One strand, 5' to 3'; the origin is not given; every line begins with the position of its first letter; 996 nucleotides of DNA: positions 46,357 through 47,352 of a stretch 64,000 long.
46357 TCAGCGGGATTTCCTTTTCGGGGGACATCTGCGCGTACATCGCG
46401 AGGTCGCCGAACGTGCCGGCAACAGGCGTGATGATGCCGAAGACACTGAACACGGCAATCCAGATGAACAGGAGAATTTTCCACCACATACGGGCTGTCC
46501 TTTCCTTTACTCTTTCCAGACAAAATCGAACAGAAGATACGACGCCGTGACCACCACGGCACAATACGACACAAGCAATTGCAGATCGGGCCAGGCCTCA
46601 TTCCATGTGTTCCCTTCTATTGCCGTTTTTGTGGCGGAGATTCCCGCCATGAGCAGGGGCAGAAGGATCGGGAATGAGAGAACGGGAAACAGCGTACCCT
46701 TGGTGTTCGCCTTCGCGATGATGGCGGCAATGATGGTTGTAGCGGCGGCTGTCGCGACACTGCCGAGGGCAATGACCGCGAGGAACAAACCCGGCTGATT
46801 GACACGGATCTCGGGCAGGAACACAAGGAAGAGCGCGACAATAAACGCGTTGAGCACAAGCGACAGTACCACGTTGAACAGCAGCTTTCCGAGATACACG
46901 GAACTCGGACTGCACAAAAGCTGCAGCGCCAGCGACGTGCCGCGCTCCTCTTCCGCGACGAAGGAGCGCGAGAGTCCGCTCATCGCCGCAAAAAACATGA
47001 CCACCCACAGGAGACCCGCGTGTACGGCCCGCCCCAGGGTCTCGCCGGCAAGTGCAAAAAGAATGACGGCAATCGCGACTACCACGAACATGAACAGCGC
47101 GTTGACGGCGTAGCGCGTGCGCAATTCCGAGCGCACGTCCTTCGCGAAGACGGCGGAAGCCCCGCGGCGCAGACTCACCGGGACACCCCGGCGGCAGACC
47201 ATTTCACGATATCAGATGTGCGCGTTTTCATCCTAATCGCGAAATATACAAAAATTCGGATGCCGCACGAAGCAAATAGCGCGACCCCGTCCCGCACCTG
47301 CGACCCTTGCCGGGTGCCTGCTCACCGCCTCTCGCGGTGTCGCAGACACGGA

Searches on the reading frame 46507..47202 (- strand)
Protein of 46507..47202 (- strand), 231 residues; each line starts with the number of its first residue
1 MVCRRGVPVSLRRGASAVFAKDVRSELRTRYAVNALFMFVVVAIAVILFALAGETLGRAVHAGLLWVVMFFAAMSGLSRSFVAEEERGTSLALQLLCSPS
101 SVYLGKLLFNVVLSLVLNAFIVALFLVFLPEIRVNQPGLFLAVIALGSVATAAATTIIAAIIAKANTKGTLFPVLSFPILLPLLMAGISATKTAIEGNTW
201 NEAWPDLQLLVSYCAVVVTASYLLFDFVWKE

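Call 3: search_protein_families(library=pfam, proteins=[window:46507-47202:-], max_evalue=0.001)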
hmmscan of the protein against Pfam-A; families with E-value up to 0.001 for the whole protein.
window:46507-47202:- (231 aa): 3 families
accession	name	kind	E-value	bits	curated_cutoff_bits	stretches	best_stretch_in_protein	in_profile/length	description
PF03379.19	CcmB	-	4.3e-18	66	24.9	1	16-219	2-203/215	CcmB protein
PF12698.13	ABC2_membrane_3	-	4.8e-06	26.3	31.6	1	63-189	166-293/347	ABC-2 family transporter protein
PF01061.29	ABC2_membrane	-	8.4e-06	25.9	26.9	1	28-181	16-175/211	ABC-2 type transporter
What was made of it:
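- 46507..47202 (-): ccmB. PF03379 at 66 bits against a cut-off of 24.9 (call 3).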

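Call 4: search_protein_families(library=ncbifam, proteins=[window:46507-47202:-], max_evalue=0.001)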
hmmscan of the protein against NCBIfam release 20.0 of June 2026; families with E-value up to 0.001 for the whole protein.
window:46507-47202:- (231 aa): 1 family
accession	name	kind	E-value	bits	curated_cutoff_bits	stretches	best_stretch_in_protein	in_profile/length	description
TIGR01190.1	ccmB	equivalog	1.8e-06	27.8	156.2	1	19-219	2-200/211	heme exporter protein CcmB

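Call 10: find_homologous_proteins(query=window:46507-47202:-, max_evalue=0.001)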
Query window:46507-47202:- (231 aa): 3836 proteins with E <= 0.001 among 7901 candidates; the best 120 are listed.
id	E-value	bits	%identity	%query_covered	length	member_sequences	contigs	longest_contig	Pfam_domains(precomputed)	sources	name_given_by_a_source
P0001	6.7e-134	462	97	100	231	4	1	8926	PF03379.20,PF12698.14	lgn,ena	-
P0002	2.3e-103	363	81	94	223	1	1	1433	PF03379.20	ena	-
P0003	2.8e-94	333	76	94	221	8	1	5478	PF03379.20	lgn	-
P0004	1.2e-93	331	74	97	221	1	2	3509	PF03379.20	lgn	-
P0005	2.6e-93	330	71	98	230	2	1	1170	PF03379.20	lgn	-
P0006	2.7e-93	330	75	94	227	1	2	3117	PF03379.20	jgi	jgi:heme exporter protein B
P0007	6.9e-93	328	74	95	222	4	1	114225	PF03379.20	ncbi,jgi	-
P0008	1.4e-92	327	76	94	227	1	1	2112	PF03379.20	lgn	-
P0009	4.4e-92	326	74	94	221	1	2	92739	PF03379.20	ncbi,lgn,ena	-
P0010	8.0e-92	325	73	95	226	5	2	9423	PF03379.20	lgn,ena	-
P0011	2.3e-91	323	71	95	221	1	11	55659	PF03379.20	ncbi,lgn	-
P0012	2.9e-91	323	72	93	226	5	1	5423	PF03379.20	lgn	-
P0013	1.3e-90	321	71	95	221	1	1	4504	PF03379.20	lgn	-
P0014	2.1e-90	320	73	94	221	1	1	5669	PF03379.20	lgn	-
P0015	1.2e-89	318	70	95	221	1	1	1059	PF03379.20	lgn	-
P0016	2.7e-89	317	72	95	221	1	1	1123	PF03379.20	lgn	-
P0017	3.1e-89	316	71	95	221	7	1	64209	PF03379.20,PF12698.14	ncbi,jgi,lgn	-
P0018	5.9e-89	316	71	95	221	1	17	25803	PF03379.20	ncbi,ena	-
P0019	8.8e-89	315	70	97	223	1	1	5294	PF03379.20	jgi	jgi:heme exporter protein B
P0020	5.7e-88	312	71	95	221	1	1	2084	PF03379.20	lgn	-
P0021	7.5e-88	312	69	95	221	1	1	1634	PF03379.20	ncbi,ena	-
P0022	1.8e-87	311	69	95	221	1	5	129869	PF03379.20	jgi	jgi:heme exporter protein B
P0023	2.9e-87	310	70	95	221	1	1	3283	PF03379.20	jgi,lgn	jgi:heme exporter protein B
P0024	5.5e-87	309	70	95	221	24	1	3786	PF03379.20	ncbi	-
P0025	6.2e-87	309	70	95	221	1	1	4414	PF03379.20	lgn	-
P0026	1.3e-86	308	70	95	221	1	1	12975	PF03379.20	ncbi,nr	ncbi:MAG: heme exporter protein CcmB [Bacteroidota bacterium]|nr:heme exporter protein CcmB [Bactero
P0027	2.1e-86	307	71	94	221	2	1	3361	PF03379.20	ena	-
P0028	2.7e-86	307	72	94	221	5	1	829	PF03379.20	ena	-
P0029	2.8e-86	307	68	95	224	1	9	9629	PF03379.20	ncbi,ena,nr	ncbi:MAG: ABC transporter permease [Ectothiorhodospiraceae bacterium]|nr:ABC transporter permease [E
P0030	3.4e-86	307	70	95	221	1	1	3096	PF03379.20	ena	-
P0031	5.2e-86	306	69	95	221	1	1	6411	PF03379.20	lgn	-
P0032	6.5e-86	306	67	95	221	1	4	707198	PF03379.20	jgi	jgi:heme exporter protein B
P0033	6.9e-86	306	68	95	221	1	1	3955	PF03379.20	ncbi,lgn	-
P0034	7.8e-86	305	68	95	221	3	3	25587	PF03379.20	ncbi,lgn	-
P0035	8.2e-86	305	68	95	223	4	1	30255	PF03379.20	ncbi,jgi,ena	-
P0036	1.1e-85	305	68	95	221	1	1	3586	PF03379.20,PF01061.30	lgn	-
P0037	1.4e-85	305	66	95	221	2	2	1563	PF03379.20,PF01061.30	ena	-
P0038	1.8e-85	304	69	95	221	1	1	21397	PF03379.20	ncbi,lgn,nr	ncbi:MAG: heme exporter protein CcmB [Bacteroidetes bacterium]|nr:heme exporter protein CcmB [Bacter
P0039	1.9e-85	304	68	95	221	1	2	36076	PF03379.20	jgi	jgi:heme exporter protein B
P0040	2.2e-85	304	68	95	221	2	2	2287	PF03379.20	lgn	-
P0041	2.6e-85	304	68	95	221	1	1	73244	PF03379.20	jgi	jgi:heme exporter protein B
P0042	2.7e-85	304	68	95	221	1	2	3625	PF03379.20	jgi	jgi:heme exporter protein B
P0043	3.0e-85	303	68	95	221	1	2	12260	PF03379.20,PF01061.30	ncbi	-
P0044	3.6e-85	303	68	95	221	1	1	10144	PF03379.20,PF01061.30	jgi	-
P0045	4.1e-85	303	68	95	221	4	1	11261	PF03379.20,PF01061.30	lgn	-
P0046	5.9e-85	302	68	95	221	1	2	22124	PF03379.20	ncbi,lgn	ncbi:MAG: heme exporter protein CcmB [Bacteroidota bacterium]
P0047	6.4e-85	302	68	95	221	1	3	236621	PF03379.20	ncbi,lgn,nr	ncbi:heme exporter protein CcmB [bacterium]|nr:heme exporter protein CcmB [bacterium]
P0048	9.8e-85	302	69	95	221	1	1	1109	PF03379.20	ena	-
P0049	1.1e-84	302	69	95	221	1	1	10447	PF03379.20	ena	-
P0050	1.6e-84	301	69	95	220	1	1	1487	PF03379.20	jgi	jgi:heme exporter protein B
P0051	1.6e-84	301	69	95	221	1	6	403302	PF03379.20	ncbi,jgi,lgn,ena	-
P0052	1.7e-84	301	69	95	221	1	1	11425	PF03379.20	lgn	-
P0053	2.1e-84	301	68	95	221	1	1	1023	PF03379.20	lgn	-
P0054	2.9e-84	300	68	95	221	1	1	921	PF03379.20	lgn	-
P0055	3.3e-84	300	68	95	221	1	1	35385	PF03379.20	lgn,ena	-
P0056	3.8e-84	300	68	95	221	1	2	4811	PF03379.20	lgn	-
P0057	3.9e-84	300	69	95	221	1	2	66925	PF03379.20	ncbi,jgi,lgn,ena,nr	ncbi:MAG: ABC transporter permease [Ignavibacteria bacterium]|nr:MAG: ABC transporter permease [Igna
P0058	1.6e-83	298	69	94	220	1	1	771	PF03379.20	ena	-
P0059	1.9e-83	298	67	95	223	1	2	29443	PF03379.20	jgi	jgi:heme exporter protein B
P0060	2.7e-83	297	67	95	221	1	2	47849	PF03379.20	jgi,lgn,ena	-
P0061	5.1e-83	296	69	95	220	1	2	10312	PF03379.20,PF01061.30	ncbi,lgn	-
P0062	3.7e-82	293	65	95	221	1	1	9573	PF03379.20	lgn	-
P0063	1.1e-81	292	65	94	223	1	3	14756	PF03379.20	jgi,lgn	-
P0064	3.0e-81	290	67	94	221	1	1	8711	PF03379.20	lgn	-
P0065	1.0e-80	289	66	94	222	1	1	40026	PF03379.20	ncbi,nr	ncbi:MAG: heme exporter protein CcmB [Bacteroidota bacterium]|nr:heme exporter protein CcmB [Bactero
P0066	1.2e-80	288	65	94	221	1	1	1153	PF03379.20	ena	-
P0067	1.5e-78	282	64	95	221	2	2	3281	PF03379.20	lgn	-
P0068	3.4e-78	280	67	93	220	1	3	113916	PF03379.20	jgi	jgi:heme exporter protein B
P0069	1.4e-76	275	70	84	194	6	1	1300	PF03379.20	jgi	-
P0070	1.6e-76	275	62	97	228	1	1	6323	PF03379.20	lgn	-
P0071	7.2e-76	273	61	95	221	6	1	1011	PF03379.20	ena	-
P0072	1.3e-75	272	63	95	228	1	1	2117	PF03379.20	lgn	-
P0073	1.6e-75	272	62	96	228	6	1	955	PF03379.20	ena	-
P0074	5.5e-75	270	59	97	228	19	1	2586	PF03379.20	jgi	jgi:heme exporter protein B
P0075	1.2e-74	269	62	95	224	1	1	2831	PF03379.20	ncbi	ncbi:MAG: heme exporter protein CcmB [Bacteroidota bacterium]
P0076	1.6e-74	268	61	97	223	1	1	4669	PF03379.20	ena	-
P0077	2.0e-74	268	61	97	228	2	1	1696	PF03379.20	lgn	-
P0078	4.5e-74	267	62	95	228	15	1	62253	PF03379.20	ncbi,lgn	ncbi:MAG: heme exporter protein CcmB [Bacteroidota bacterium]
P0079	6.1e-74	266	60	95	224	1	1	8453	PF03379.20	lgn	-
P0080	7.5e-74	266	60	95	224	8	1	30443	PF03379.20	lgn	-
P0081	9.0e-74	266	60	95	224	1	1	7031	PF03379.20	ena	-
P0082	1.1e-73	266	60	95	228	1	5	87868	PF03379.20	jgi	jgi:heme exporter protein B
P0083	1.2e-73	266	60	94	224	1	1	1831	PF03379.20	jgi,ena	-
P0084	1.3e-73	265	59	94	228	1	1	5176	PF03379.20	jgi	jgi:heme exporter protein B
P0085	1.4e-73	265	61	95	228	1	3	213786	PF03379.20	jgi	jgi:heme exporter protein B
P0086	2.4e-73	265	61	96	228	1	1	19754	PF03379.20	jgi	jgi:heme exporter protein B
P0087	2.5e-73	264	62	95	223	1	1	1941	PF03379.20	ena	-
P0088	3.2e-73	264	61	98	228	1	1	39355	PF03379.20,PF01061.30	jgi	-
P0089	4.2e-73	264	59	95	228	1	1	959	PF03379.20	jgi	jgi:heme exporter protein B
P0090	4.6e-73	264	56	100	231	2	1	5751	PF03379.20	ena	-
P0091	4.8e-73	264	59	95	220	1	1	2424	PF03379.20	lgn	-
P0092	5.2e-73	263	59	94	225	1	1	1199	PF03379.20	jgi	jgi:heme exporter protein B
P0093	5.2e-73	263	59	94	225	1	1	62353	PF03379.20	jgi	jgi:heme exporter protein B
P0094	7.2e-73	263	57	95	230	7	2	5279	PF03379.20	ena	-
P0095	7.9e-73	263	61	95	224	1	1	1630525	PF03379.20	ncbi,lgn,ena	-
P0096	7.9e-73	263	59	95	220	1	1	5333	PF03379.20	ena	-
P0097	8.2e-73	263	60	95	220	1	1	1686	PF03379.20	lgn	-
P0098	9.4e-73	263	60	95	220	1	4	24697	PF03379.20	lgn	-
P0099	1.1e-72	262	58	95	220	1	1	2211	PF03379.20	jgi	-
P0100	1.2e-72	262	60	95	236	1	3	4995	PF03379.20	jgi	-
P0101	1.4e-72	262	61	95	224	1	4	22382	PF03379.20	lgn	-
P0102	2.2e-72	261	57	100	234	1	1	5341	PF03379.20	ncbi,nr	ncbi:MAG: heme exporter protein CcmB [Bacteroidetes bacterium]|nr:heme exporter protein CcmB [Bacter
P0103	2.4e-72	261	57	96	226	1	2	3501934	PF03379.20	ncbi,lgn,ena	-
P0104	2.5e-72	261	59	95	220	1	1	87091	PF03379.20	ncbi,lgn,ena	-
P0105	2.8e-72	261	60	93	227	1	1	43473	PF03379.20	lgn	-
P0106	3.3e-72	261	59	96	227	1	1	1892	PF03379.20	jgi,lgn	jgi:heme exporter protein B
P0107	3.7e-72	261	60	95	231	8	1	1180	PF03379.20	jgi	-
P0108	4.0e-72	261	58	95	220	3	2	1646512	PF03379.20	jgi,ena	jgi:heme exporter protein B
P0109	4.2e-72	260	60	93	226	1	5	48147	PF03379.20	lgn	-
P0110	4.5e-72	260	57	93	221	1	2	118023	PF03379.20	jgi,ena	jgi:heme exporter protein B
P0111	4.5e-72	260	59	95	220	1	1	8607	PF03379.20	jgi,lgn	jgi:heme exporter protein B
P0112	4.7e-72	260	59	95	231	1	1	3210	PF03379.20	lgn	-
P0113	5.4e-72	260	58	95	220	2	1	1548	PF03379.20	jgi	-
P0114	5.5e-72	260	59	96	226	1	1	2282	PF03379.20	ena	-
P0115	5.5e-72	260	60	95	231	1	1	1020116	PF03379.20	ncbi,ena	-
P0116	5.5e-72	260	58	95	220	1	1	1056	PF03379.20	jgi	jgi:heme exporter protein B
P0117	7.6e-72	260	60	94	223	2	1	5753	PF03379.20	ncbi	-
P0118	8.5e-72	259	58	95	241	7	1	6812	PF03379.20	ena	-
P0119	8.7e-72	259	60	95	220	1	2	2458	PF03379.20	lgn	-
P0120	1.2e-71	259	60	95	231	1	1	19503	PF03379.20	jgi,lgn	jgi:heme exporter protein B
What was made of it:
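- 46507..47202 (-): 3836 homologues, several of them named heme exporter protein B by their sources (call 10).
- On CcmB (PF03379): Homologues are named heme exporter protein B by JGI and NCBI (call 10).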

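Call 12: find_related_loci(query=window:46507-47202:-, collection=genome_contigs, flank=10000)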
Query window:46507-47202:- (231 aa) in genome_contigs; peptide patterns used: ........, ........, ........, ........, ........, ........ (x = any residue, [..] = any of these).
543 stretches matched a pattern; 247 encode a relative of the query (tblastn E <= 1e-3); the best 80 are kept; 80 distinct loci.
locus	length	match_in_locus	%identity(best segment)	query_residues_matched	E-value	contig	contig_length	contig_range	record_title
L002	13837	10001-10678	69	4-231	7e-93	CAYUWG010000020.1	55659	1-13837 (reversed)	MAG TPA_asm: uncultured Chromatiales bacterium isolate SRP093185_co1_160 genome assembly, contig: NODE_217_length_55659_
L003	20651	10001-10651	74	15-231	6e-91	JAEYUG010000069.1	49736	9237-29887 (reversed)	MAG: Bacteroidetes bacterium isolate OH_CBlB_161 k127_515327, whole genome shotgun sequence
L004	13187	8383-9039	70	13-231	3e-89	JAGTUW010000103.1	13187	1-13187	MAG: Bacteroidetes bacterium isolate SH-MAG12 SH-MAG12_contig_000103, whole genome shotgun sequence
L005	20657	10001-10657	73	13-231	4e-89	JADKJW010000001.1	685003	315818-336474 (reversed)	MAG: Ignavibacteria bacterium isolate Vibo_18-Q3-R45-57_BATAC.435 tig00001494-10-6885030, whole genome shotgun sequence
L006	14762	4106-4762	68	13-231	2e-88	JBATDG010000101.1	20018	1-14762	MAG: Bacteroidota bacterium isolate MFD10475_ilm_asm_bin42 k127_76751, whole genome shotgun sequence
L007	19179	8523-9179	68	13-231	9e-89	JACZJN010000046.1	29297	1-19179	MAG: Bacteroidetes bacterium isolate MAG20 bacteria_1_contig_301623, whole genome shotgun sequence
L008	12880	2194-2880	68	3-231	3e-88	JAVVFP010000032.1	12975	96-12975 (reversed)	MAG: Bacteroidota bacterium isolate TamC13-50 NODE_4013_length_12975_cov_4.209365, whole genome shotgun sequence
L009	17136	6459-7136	66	6-231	3e-88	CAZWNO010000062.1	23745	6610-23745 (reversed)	MAG TPA_asm: uncultured Chromatiales bacterium isolate SRP192927_co6_91 genome assembly, contig: NODE_4365_length_23745_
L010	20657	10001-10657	70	13-231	2e-87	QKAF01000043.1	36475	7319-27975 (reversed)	MAG: Bacteroidetes bacterium isolate SZUA-365 scaffold_2171, whole genome shotgun sequence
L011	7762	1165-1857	65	4-231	6e-85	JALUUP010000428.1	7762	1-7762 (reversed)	MAG: Bacteroidetes bacterium isolate 128-326_metabat1_scaf2bin.027 128-326_scaffold_5087_c1, whole genome shotgun sequen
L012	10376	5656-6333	66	6-231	3e-85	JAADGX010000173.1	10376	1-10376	MAG: Chlorobiota bacterium isolate M_MetaBat.140 contig-127_11118, whole genome shotgun sequence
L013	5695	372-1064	64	4-231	7e-83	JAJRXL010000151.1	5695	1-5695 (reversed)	MAG: Bacteroidetes bacterium isolate Dive96_bin3.154 k141_1091835, whole genome shotgun sequence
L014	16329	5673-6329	70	13-231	1e-82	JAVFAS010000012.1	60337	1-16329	MAG: Bacteroidota bacterium isolate BF4_97 NODE_1376_length_60337_cov_8.706079_Biofilm4, whole genome shotgun sequence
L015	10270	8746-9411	62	10-231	2e-81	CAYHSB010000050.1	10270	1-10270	MAG TPA_asm: uncultured Chitinophagales bacterium isolate ERP119705_co14_545 genome assembly, contig: NODE_9122_length_1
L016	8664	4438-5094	70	13-231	2e-81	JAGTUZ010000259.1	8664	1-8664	MAG: Bacteroidetes bacterium isolate SH-MAG111 SH-MAG111_contig_000259, whole genome shotgun sequence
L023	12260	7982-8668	66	3-231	3e-77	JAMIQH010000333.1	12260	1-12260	MAG: Bacteroidota bacterium isolate RA_AS_metabat.63 k201_1062377, whole genome shotgun sequence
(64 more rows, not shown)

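Call 13: find_encoding_contigs(protein=P0001, flank=10000, max_places=4)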
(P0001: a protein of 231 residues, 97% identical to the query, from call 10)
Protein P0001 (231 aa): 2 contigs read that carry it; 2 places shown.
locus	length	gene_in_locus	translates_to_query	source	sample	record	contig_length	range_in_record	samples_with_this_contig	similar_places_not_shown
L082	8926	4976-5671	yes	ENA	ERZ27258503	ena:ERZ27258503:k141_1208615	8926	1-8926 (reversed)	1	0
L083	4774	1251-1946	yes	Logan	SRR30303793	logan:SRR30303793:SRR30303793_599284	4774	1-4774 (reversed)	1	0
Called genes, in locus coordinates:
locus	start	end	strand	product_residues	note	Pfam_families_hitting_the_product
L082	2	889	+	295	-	?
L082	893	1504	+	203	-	PF02463:SMC_N (faint), PF00005:ABC_tran, PF13555:AAA_29 (weak), PF13304:AAA_21 (faint)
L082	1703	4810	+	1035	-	PF00989:PAS, PF08448:PAS_4, PF08447:PAS_3, PF13426:PAS_9, PF00989:PAS, PF08448:PAS_4, PF08447:PAS_3, PF00989:PAS, +9 more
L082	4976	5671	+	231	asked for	PF03379:CcmB, PF12698:ABC2_membrane_3 (weak)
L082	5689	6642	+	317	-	PF01578:Cytochrom_C_asm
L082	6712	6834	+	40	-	PF20077:CcmD_alt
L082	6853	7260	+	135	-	PF03100:CcmE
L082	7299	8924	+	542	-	?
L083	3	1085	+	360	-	?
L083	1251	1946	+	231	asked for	PF03379:CcmB, PF12698:ABC2_membrane_3 (weak)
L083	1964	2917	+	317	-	PF01578:Cytochrom_C_asm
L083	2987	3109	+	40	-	PF20077:CcmD_alt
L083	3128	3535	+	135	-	PF03100:CcmE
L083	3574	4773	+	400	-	?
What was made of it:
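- Near-identical copies L082 and L083 have the same layout (call 13).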
